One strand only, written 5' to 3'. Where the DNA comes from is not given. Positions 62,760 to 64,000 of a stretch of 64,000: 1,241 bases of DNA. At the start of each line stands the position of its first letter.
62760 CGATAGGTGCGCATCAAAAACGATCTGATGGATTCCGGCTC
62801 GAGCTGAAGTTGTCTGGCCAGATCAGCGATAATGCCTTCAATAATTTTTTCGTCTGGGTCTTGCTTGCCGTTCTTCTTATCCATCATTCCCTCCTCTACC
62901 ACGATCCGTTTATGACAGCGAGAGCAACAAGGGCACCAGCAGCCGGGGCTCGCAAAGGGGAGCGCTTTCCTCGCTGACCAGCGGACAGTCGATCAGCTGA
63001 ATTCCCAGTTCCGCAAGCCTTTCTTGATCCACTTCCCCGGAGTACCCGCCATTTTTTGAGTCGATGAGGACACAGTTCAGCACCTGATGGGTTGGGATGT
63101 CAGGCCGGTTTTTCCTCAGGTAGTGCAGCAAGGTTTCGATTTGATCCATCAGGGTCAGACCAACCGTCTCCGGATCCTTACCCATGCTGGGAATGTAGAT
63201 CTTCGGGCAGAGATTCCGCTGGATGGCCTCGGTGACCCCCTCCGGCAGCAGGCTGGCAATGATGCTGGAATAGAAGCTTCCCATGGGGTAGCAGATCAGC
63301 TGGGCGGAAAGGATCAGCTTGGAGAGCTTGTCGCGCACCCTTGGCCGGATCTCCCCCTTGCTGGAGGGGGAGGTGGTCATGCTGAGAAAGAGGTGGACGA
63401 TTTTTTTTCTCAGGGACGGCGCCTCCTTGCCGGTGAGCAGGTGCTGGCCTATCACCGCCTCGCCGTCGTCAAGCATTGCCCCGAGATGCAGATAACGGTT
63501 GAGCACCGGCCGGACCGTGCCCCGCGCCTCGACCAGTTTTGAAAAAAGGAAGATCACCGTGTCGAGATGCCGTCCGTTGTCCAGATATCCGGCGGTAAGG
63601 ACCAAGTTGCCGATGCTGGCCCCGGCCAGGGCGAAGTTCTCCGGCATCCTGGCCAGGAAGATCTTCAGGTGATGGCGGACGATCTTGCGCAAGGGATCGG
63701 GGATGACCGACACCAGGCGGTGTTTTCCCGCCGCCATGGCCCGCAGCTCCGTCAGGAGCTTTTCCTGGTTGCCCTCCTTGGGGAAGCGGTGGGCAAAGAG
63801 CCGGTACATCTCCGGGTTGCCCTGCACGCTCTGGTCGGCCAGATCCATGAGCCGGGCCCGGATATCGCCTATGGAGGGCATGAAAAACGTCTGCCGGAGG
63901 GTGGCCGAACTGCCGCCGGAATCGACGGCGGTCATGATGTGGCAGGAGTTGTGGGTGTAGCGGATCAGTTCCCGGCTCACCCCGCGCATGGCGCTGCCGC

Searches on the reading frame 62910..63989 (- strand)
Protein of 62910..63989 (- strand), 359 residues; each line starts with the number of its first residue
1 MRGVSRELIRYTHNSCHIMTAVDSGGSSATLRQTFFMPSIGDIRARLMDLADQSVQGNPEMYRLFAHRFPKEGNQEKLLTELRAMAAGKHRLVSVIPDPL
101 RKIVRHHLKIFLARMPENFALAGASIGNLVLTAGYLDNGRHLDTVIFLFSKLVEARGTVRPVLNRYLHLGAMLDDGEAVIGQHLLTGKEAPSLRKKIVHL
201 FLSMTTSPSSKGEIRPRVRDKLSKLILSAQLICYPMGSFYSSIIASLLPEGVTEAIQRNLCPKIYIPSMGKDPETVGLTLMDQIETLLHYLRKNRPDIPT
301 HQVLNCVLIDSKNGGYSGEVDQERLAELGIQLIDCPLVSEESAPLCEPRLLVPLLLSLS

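Call 39: search_protein_families(library=ncbifam, proteins=[window:62910-63989:-], max_evalue=1e-10)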
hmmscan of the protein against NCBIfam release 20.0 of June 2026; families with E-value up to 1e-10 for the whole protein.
window:62910-63989:- (359 aa): 2 families
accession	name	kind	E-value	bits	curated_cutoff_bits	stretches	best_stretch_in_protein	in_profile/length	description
TIGR04357.1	CofD_rel_GAK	hypoth_equivalog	1.7e-143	478.5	340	1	2-357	14-368/368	GAK system CofD-like protein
TIGR01826.1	CofD_related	subfamily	2.3e-29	102.8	196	1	105-297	64-242/310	uridine diphosphate-N-acetylglucosamine-binding protein YvcK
